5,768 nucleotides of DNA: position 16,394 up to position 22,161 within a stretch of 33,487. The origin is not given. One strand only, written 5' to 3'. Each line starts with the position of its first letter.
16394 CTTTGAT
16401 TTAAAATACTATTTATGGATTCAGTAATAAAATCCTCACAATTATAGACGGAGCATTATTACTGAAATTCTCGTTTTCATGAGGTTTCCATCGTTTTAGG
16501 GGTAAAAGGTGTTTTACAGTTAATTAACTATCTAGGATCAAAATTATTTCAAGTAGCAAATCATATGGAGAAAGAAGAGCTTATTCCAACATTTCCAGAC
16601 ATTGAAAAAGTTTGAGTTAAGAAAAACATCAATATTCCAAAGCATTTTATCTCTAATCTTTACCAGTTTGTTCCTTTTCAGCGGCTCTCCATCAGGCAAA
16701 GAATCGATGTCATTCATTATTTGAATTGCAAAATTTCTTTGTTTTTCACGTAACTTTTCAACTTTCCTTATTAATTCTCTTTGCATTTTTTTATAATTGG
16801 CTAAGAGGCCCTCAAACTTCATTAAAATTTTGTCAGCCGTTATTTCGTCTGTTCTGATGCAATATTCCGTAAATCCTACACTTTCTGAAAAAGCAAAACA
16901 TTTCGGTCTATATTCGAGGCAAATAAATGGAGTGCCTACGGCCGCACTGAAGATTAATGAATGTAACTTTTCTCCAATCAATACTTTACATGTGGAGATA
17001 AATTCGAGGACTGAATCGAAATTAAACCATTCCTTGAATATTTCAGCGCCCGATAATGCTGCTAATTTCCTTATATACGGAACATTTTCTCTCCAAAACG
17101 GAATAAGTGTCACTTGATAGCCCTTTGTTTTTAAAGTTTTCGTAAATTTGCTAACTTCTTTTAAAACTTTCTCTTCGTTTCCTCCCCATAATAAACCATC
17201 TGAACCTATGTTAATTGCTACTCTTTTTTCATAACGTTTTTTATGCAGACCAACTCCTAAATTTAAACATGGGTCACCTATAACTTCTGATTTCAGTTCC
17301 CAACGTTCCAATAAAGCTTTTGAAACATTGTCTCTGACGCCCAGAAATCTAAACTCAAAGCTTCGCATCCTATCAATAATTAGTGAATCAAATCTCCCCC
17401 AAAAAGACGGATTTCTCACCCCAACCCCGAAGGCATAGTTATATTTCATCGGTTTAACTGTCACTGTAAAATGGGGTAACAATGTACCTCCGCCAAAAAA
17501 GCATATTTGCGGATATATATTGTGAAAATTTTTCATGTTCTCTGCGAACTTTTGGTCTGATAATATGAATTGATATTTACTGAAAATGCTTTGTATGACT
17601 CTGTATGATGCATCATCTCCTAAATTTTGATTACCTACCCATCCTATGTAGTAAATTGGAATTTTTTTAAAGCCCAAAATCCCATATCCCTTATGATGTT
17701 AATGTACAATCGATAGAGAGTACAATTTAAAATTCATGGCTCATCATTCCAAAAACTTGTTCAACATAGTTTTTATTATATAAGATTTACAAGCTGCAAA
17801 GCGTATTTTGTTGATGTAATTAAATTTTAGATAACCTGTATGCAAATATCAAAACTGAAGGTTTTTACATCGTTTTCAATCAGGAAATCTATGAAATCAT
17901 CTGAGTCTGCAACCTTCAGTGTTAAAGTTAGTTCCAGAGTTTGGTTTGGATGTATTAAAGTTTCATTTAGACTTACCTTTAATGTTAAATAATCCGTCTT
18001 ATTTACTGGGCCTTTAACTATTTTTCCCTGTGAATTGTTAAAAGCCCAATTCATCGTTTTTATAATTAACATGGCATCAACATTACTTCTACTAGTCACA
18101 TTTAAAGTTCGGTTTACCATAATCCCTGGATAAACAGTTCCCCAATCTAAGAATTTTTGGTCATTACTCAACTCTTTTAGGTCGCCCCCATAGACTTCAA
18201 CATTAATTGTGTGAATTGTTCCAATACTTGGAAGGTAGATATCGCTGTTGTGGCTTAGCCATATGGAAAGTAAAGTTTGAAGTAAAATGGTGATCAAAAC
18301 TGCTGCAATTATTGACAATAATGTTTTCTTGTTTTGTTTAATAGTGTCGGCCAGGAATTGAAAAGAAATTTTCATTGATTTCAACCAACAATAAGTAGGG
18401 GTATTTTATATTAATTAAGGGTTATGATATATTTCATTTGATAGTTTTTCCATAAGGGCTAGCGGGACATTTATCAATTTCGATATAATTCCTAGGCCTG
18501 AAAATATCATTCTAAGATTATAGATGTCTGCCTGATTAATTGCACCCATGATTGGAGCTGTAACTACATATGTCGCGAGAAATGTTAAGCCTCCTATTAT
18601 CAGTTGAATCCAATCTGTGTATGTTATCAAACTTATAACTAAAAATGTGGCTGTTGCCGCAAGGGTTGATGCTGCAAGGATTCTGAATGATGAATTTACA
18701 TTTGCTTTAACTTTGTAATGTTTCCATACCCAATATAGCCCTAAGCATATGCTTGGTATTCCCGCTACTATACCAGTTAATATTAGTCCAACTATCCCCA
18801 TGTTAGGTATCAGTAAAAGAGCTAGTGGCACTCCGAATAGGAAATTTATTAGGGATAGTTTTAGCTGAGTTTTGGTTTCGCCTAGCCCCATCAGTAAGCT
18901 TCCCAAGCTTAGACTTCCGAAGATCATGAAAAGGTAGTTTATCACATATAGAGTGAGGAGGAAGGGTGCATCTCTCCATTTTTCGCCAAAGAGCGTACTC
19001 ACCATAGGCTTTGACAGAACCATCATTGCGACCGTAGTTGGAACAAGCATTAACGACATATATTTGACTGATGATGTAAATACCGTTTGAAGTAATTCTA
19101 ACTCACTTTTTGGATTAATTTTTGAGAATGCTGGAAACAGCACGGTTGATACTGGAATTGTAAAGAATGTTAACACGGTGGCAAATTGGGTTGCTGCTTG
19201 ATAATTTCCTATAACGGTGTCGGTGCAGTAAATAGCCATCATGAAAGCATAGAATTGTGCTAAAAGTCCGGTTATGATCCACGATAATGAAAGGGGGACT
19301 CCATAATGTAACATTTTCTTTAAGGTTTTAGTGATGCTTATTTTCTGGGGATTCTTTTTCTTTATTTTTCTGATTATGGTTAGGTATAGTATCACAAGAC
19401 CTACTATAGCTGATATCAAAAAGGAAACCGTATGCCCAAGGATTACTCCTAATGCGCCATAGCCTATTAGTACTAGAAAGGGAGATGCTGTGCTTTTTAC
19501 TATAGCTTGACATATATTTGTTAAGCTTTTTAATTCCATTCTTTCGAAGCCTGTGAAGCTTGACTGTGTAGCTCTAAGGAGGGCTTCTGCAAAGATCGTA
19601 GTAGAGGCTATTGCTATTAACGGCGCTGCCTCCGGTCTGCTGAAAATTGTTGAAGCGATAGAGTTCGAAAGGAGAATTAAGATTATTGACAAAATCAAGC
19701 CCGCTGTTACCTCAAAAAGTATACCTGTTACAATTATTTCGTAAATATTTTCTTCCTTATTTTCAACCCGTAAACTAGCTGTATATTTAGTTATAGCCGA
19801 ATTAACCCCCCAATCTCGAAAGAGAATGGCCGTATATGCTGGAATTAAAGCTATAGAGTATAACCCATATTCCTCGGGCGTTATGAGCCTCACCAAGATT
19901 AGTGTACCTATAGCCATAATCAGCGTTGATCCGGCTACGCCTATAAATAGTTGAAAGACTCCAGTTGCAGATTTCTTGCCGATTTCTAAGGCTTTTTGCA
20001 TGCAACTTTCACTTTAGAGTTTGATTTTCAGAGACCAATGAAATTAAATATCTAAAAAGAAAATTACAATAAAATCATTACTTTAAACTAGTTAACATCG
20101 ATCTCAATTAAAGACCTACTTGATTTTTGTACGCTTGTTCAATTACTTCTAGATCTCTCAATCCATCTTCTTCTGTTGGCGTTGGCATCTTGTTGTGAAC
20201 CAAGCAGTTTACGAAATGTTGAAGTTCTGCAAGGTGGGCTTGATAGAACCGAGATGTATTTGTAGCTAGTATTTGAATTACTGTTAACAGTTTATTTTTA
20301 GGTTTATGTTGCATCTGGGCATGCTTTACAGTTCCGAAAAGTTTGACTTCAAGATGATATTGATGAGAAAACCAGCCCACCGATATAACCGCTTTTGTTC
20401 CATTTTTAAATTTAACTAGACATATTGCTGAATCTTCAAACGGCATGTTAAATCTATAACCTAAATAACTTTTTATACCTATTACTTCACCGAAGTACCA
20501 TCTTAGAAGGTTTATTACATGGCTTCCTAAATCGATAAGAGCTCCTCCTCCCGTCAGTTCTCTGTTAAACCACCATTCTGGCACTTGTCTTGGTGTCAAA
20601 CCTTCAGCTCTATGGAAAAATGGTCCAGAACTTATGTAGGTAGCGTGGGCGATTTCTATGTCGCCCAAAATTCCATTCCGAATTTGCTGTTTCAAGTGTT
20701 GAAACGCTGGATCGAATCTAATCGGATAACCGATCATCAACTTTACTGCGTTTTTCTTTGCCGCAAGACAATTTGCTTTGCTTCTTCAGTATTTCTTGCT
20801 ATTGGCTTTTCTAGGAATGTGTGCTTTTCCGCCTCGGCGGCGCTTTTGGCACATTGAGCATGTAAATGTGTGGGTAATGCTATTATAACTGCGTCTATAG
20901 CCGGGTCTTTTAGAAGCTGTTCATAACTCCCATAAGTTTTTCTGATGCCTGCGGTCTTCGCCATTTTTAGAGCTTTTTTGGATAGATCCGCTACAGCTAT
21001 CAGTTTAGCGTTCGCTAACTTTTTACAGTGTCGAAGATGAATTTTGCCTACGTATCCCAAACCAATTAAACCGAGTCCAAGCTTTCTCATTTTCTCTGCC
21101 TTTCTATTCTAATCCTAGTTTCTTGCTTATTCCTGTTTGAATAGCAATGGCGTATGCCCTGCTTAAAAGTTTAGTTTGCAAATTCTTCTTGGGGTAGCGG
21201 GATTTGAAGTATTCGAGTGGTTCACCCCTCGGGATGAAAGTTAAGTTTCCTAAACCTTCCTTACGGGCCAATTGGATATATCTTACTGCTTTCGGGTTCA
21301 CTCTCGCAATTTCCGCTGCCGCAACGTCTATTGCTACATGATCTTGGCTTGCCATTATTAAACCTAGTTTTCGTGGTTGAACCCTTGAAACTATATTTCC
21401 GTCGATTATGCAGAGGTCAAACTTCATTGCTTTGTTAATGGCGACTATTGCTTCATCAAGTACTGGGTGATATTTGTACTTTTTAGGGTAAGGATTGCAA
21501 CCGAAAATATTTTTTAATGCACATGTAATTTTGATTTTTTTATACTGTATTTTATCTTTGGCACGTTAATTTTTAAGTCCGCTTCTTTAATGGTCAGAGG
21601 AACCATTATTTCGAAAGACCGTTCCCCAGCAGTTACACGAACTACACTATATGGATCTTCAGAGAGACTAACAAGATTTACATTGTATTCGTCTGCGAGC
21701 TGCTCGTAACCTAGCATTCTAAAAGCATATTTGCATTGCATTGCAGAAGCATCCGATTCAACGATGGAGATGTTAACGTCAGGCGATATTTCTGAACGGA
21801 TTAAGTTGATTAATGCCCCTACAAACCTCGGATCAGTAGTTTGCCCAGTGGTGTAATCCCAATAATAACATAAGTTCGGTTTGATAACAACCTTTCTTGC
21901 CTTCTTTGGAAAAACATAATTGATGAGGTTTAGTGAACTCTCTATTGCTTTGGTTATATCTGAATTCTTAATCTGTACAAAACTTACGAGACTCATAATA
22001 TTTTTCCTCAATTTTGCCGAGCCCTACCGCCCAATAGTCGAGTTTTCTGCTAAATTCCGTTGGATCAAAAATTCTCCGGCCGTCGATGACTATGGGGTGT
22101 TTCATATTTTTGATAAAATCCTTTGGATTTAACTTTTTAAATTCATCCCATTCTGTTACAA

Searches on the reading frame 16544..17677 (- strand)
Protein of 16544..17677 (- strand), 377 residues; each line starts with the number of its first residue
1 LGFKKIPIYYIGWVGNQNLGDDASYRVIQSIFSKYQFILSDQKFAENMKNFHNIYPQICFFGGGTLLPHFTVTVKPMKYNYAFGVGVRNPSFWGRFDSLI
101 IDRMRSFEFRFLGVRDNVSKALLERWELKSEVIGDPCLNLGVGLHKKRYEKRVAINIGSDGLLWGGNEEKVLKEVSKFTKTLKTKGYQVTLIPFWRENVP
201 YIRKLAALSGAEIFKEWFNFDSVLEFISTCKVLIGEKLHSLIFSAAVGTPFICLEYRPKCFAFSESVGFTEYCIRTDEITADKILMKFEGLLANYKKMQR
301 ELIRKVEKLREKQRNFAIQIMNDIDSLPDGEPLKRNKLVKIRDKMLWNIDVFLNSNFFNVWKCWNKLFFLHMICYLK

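Call 27: search_protein_families(library=pfam, proteins=[window:16544-17677:-], max_evalue=0.001)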
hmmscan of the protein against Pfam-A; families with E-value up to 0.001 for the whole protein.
window:16544-17677:- (377 aa): 1 family
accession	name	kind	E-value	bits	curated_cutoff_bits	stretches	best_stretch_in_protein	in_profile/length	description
PF04230.19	PS_pyruv_trans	-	7.5e-25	88.8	25.3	1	18-256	1-278/280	Polysaccharide pyruvyl transferase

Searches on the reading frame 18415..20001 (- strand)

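Call 27: search_protein_families(library=pfam, proteins=[window:18415-20001:-], max_evalue=0.001)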
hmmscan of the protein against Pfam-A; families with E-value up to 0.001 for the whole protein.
window:18415-20001:- (528 aa): 3 families
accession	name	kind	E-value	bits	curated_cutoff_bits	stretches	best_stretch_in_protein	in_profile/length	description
PF13440.11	Polysacc_synt_3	-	8.7e-34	117.5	23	1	35-345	1-291/293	Polysaccharide biosynthesis protein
PF01943.22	Polysacc_synt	-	2.6e-31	109.5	28.2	1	13-295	3-273/274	Polysaccharide biosynthesis protein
PF03023.19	MurJ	-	2.4e-09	36.8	27.4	1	183-459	160-436/451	Lipid II flippase MurJ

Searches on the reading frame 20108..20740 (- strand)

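Call 27: search_protein_families(library=pfam, proteins=[window:20108-20740:-], max_evalue=0.001)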
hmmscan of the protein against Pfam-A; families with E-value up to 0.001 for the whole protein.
window:20108-20740:- (210 aa): 2 families
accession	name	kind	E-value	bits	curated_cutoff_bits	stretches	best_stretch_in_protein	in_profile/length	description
PF22725.1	GFO_IDH_MocA_C3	-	9.8e-22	77.7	27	1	13-137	1-119/124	GFO/IDH/MocA C-terminal domain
PF02894.22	GFO_IDH_MocA_C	-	3.8e-18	66.5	22.9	1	17-205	1-208/218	Oxidoreductase family, C-terminal alpha/beta domain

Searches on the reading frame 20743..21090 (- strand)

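Call 27: search_protein_families(library=pfam, proteins=[window:20743-21090:-], max_evalue=0.001)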
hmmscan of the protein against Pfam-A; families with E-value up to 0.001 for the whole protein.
window:20743-21090:- (115 aa): 2 families
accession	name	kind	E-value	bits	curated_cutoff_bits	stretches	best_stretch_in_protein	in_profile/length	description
PF01408.29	GFO_IDH_MocA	-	3.3e-24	86.3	24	1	6-113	3-111/120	Oxidoreductase family, NAD-binding Rossmann fold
PF03435.24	Sacchrp_dh_NADP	-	0.00055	20.7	25.1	0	8-91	3-95/129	Saccharopine dehydrogenase NADP binding domain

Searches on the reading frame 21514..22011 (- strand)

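Call 27: search_protein_families(library=pfam, proteins=[window:21514-22011:-], max_evalue=0.001)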
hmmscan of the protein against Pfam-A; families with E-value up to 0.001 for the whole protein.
window:21514-22011:- (165 aa): 1 family
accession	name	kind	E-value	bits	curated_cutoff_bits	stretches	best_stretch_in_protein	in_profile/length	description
PF04015.17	DUF362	-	8.3e-17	62.3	24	1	41-154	1-109/200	Domain of unknown function (DUF362)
